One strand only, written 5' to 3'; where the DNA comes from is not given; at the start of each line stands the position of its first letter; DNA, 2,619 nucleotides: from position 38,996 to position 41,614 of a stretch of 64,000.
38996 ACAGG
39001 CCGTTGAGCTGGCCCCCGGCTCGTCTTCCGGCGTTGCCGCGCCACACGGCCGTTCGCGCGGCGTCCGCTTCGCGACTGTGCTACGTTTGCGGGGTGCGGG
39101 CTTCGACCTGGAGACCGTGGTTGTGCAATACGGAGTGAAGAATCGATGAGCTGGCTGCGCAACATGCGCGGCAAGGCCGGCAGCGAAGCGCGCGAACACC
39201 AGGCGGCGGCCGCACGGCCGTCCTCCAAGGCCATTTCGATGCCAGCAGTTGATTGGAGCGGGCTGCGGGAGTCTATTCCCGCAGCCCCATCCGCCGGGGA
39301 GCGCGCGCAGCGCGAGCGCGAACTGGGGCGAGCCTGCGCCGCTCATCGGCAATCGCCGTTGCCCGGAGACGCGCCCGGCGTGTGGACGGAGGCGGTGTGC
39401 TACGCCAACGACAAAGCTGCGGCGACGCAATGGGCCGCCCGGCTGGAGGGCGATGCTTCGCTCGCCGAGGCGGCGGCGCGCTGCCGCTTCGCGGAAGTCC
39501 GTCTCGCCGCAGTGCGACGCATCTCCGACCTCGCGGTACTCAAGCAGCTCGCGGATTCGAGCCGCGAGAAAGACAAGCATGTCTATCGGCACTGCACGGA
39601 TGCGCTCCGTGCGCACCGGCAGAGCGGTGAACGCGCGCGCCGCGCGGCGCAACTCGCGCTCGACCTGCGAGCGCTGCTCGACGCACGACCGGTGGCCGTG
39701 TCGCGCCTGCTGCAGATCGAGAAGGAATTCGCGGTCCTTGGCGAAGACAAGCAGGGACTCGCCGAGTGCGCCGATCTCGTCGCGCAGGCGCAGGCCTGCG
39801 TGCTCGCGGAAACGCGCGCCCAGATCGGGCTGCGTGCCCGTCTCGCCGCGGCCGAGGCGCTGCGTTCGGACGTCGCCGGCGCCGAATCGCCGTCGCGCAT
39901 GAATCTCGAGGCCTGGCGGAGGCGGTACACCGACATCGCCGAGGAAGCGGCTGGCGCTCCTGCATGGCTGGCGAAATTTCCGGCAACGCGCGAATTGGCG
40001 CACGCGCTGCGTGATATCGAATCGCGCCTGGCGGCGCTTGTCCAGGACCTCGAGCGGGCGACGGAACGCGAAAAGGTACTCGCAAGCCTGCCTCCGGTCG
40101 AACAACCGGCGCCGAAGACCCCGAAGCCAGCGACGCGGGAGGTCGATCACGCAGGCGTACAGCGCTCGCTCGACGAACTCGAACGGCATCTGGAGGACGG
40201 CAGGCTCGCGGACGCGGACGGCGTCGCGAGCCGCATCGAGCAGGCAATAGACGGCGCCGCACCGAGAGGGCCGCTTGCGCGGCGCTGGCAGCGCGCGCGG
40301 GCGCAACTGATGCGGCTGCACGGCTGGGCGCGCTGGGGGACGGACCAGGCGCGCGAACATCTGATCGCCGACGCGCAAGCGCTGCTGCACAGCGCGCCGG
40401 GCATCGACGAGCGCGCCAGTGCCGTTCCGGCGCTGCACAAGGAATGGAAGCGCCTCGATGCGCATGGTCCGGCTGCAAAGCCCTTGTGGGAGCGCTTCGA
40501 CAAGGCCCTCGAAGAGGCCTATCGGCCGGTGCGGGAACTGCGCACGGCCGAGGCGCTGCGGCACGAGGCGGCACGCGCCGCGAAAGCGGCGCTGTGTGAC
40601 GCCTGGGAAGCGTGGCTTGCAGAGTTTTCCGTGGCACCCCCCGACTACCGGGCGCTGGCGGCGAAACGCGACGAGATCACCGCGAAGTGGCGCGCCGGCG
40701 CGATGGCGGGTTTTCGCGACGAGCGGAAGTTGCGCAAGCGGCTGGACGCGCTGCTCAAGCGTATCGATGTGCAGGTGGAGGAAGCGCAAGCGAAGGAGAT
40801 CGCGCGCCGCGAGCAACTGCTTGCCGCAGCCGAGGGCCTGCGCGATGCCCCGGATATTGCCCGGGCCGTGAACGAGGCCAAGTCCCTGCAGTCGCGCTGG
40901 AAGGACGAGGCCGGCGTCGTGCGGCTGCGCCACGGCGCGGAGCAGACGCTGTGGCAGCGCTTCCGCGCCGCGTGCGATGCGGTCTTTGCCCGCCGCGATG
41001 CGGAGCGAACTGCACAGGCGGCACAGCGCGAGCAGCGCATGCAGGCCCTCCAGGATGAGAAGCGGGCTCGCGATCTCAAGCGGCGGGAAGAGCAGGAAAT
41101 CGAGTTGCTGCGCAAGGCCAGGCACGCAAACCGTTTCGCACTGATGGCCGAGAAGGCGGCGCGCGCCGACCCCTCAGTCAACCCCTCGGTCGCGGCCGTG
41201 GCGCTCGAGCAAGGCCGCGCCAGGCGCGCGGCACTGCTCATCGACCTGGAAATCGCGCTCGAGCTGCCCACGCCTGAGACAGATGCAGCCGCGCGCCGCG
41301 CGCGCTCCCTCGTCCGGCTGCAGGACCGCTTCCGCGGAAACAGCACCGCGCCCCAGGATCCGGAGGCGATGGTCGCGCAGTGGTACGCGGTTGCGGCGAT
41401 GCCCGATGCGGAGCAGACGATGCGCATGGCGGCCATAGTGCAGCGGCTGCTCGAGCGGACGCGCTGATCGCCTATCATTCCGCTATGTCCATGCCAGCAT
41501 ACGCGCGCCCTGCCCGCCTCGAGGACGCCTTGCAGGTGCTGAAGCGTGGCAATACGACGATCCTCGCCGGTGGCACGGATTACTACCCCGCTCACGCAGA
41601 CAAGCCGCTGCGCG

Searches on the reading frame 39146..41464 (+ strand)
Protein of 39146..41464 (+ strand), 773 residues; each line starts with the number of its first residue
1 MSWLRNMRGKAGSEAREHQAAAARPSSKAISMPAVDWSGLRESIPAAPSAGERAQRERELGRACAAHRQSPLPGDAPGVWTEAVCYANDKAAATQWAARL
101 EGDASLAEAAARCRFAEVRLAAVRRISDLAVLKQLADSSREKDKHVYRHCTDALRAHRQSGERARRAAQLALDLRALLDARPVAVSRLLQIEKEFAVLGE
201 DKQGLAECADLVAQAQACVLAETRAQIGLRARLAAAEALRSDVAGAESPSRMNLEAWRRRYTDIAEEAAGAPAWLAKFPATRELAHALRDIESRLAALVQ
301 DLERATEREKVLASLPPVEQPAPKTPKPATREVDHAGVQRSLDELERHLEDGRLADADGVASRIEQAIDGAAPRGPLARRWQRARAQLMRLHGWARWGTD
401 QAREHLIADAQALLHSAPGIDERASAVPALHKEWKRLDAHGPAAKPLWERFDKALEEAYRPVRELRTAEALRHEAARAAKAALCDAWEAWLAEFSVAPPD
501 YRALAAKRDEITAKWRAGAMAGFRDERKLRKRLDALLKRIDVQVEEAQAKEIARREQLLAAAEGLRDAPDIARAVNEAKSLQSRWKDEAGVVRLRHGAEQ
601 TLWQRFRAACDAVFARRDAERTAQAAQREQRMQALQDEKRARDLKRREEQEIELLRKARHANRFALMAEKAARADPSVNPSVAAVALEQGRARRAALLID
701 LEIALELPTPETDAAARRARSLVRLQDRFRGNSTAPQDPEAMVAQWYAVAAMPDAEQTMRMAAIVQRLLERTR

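Call 24: search_protein_families(library=pfam, proteins=[window:39146-41464:+], max_evalue=0.001)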
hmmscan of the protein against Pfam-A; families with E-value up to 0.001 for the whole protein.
window:39146-41464:+ (773 aa): 1 family
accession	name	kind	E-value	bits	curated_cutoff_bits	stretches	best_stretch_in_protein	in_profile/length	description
PF03993.17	DUF349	-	1.4e-14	54.6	23.9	2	447-517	2-68/75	Domain of Unknown Function (DUF349)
